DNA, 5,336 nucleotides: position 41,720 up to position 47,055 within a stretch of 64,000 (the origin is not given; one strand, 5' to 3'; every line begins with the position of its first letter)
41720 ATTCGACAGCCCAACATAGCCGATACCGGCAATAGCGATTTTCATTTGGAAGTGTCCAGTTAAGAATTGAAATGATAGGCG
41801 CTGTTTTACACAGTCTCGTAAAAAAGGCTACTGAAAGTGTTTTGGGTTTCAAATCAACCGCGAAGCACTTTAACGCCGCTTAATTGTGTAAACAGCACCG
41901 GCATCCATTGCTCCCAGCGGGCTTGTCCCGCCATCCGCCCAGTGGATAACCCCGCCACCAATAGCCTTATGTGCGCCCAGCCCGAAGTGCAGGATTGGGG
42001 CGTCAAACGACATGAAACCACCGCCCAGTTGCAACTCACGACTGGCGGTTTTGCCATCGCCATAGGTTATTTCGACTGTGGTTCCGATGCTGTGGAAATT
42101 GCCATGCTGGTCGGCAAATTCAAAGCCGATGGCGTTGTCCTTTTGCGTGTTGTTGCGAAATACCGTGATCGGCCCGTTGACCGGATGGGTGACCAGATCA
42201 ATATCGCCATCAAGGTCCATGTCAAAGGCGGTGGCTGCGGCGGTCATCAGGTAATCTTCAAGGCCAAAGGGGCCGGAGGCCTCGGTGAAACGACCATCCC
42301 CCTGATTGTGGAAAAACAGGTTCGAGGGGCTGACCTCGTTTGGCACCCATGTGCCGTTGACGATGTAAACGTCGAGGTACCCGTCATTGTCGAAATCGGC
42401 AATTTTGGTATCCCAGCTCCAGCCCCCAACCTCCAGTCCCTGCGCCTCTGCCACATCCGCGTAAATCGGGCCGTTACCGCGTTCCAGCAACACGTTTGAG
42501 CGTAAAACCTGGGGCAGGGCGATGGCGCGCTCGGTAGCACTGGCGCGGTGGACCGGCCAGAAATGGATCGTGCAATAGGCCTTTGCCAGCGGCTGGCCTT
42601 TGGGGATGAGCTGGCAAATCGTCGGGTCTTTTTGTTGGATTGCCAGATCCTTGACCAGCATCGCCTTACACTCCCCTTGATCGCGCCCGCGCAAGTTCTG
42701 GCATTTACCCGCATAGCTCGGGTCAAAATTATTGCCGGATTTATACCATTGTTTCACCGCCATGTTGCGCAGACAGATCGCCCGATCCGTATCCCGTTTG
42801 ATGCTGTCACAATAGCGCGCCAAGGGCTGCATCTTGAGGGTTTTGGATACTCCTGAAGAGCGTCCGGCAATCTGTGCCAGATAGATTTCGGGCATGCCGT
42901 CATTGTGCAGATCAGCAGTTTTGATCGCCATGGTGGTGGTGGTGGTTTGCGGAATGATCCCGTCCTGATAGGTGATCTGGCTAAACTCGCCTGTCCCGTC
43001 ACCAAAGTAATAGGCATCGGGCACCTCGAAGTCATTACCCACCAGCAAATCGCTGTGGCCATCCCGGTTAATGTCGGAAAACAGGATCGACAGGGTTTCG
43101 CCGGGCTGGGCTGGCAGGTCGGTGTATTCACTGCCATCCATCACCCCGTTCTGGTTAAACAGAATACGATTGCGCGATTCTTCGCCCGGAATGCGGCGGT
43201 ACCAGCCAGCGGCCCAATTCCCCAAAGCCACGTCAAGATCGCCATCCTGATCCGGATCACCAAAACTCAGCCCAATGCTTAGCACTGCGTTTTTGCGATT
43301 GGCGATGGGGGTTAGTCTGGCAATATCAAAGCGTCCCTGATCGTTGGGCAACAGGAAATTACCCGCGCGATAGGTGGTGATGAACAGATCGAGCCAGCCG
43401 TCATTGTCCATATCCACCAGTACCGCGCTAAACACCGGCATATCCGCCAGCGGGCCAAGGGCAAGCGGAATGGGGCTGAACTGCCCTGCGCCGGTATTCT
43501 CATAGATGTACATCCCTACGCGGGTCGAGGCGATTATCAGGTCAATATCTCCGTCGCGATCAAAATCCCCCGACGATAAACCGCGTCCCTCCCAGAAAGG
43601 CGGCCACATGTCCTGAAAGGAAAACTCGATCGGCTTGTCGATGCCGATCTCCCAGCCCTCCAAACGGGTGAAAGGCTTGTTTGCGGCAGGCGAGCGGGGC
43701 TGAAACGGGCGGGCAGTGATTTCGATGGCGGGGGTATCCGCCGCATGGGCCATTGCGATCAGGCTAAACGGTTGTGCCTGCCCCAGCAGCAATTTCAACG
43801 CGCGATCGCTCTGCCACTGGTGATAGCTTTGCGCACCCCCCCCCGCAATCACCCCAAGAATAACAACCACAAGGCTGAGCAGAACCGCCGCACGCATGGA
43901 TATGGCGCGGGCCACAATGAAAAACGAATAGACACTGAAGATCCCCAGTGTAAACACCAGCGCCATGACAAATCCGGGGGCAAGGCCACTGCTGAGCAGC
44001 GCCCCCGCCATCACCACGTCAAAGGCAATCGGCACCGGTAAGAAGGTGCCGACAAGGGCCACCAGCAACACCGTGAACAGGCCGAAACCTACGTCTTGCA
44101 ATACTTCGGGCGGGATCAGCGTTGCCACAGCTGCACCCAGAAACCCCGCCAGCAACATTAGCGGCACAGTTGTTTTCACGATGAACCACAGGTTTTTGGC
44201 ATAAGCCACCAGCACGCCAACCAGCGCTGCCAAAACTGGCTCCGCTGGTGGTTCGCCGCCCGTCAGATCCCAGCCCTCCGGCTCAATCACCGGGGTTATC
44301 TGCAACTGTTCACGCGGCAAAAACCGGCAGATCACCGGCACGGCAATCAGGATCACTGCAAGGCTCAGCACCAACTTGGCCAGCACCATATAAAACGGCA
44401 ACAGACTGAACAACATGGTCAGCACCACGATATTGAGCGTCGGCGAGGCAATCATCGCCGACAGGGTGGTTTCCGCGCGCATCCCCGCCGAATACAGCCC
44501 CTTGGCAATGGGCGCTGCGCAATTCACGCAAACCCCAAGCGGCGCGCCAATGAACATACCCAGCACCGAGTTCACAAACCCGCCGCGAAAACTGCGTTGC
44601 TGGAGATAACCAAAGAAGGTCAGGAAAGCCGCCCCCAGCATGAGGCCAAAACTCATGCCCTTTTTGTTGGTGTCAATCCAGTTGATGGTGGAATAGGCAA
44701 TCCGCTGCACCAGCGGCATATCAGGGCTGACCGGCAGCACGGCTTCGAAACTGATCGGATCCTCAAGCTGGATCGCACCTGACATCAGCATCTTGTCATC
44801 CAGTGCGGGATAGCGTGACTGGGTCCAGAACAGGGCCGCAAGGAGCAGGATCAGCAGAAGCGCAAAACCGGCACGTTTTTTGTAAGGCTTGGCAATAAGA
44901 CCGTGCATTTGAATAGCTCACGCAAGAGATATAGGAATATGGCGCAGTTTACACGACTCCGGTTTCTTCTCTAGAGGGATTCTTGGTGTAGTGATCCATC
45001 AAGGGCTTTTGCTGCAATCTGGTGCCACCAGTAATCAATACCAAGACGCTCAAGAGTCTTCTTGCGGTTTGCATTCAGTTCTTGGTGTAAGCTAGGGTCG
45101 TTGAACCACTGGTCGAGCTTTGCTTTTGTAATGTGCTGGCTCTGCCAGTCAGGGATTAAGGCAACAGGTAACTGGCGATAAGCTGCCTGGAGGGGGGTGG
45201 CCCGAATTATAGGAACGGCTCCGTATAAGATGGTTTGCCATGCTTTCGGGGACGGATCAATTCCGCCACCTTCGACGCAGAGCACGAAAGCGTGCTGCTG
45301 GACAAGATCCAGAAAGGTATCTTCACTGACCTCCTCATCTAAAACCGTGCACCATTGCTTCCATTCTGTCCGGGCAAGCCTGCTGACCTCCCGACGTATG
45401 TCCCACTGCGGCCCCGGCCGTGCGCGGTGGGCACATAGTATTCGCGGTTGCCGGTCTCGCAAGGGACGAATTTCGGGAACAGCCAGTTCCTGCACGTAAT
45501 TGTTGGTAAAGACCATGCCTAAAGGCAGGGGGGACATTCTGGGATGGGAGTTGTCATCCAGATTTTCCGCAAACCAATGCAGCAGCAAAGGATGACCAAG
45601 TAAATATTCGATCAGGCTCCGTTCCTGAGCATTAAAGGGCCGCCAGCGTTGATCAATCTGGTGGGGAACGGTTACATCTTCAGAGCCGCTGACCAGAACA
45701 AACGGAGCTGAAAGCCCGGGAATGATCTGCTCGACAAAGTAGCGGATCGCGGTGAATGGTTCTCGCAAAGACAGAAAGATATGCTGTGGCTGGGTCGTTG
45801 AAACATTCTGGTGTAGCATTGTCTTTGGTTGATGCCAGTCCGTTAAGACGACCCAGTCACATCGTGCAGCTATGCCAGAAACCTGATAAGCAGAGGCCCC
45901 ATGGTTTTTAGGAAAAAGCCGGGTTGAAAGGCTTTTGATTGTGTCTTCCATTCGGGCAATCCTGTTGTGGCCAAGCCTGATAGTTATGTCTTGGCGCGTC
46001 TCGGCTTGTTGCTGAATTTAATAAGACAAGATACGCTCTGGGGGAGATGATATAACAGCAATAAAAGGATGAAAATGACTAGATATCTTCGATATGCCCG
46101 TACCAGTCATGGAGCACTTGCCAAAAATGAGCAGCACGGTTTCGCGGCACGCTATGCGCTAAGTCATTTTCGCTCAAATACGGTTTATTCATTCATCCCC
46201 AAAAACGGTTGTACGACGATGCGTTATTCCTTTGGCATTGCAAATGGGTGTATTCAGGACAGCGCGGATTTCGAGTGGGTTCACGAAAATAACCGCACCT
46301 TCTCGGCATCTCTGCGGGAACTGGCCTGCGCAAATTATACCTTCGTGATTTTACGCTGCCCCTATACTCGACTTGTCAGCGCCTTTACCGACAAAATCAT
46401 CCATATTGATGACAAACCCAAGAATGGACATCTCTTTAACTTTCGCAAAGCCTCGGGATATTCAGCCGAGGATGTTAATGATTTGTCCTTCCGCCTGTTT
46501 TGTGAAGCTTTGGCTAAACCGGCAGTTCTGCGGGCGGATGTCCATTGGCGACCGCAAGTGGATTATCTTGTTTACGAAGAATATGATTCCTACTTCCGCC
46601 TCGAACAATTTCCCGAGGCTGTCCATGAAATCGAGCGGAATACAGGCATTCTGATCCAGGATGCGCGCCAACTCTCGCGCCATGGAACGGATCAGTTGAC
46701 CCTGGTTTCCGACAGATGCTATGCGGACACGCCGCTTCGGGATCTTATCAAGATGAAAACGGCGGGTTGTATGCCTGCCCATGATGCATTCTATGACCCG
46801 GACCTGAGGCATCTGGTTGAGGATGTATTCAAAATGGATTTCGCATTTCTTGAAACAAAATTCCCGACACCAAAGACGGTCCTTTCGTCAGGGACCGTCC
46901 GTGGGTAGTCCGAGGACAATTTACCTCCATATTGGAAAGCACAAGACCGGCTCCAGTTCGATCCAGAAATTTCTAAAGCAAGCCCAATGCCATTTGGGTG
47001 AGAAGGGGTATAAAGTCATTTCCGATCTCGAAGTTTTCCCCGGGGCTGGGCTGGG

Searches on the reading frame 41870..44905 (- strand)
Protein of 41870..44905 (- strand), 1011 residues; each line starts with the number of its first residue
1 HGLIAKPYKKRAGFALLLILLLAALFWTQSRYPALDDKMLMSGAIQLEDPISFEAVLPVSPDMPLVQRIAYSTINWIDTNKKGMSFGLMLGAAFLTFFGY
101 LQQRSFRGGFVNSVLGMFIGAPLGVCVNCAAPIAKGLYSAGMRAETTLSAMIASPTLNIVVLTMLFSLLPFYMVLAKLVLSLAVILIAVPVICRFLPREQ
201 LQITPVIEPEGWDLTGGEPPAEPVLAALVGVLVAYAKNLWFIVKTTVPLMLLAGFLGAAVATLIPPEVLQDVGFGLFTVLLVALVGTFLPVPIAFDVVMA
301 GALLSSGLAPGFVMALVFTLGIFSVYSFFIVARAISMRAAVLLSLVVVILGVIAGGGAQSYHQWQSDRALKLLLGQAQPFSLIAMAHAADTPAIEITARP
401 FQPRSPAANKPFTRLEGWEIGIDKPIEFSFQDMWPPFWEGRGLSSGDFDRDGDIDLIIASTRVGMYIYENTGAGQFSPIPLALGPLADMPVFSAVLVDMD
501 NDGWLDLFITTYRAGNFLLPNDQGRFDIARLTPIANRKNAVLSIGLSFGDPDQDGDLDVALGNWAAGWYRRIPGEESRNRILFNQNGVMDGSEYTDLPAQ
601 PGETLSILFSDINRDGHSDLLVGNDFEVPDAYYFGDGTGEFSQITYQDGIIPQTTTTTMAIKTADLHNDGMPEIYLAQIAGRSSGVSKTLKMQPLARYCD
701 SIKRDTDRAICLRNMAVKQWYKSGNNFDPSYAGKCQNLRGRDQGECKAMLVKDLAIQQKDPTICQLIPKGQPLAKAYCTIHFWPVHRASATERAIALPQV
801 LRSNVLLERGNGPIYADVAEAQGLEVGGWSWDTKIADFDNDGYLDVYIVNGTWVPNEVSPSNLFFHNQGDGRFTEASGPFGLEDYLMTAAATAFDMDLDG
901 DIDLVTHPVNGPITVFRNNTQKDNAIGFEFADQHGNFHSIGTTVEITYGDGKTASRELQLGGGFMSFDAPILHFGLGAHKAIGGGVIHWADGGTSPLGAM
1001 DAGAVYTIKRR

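Call 9: search_protein_families(library=pfam, proteins=[window:41870-44905:-], max_evalue=0.001)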
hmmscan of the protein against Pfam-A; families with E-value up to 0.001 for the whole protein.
window:41870-44905:- (1011 aa): 4 families
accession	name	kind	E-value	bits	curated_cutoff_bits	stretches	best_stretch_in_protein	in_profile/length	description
PF13517.12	FG-GAP_3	-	1.3e-34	119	26.9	5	447-509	1-61/61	FG-GAP-like repeat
PF03773.19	ArsP_1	-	3.3e-17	63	32.3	1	111-355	50-289/294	Predicted permease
PF07593.17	UnbV_ASPIC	-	3.7e-12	46.4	23.4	1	940-1002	2-63/68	ASPIC and UnbV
PF01839.29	FG-GAP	-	6.1e-11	42.4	22.1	0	606-630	4-27/37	FG-GAP repeat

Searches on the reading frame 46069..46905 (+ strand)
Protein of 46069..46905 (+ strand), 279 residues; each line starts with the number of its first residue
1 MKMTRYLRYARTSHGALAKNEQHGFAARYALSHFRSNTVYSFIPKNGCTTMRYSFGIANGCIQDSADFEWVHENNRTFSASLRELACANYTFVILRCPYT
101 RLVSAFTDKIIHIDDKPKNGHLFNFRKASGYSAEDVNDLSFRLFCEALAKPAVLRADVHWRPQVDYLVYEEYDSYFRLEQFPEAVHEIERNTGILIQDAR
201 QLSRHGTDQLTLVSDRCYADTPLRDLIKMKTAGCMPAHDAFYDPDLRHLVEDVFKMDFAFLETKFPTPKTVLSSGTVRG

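Call 9: search_protein_families(library=pfam, proteins=[window:46069-46905:+], max_evalue=0.001)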
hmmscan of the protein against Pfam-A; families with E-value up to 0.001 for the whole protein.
window:46069-46905:+ (279 aa): 1 family
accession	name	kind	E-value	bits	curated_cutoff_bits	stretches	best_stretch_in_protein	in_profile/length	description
PF03567.20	Sulfotransfer_2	-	4.6e-15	56.9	22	1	38-260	11-248/252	Sulfotransferase family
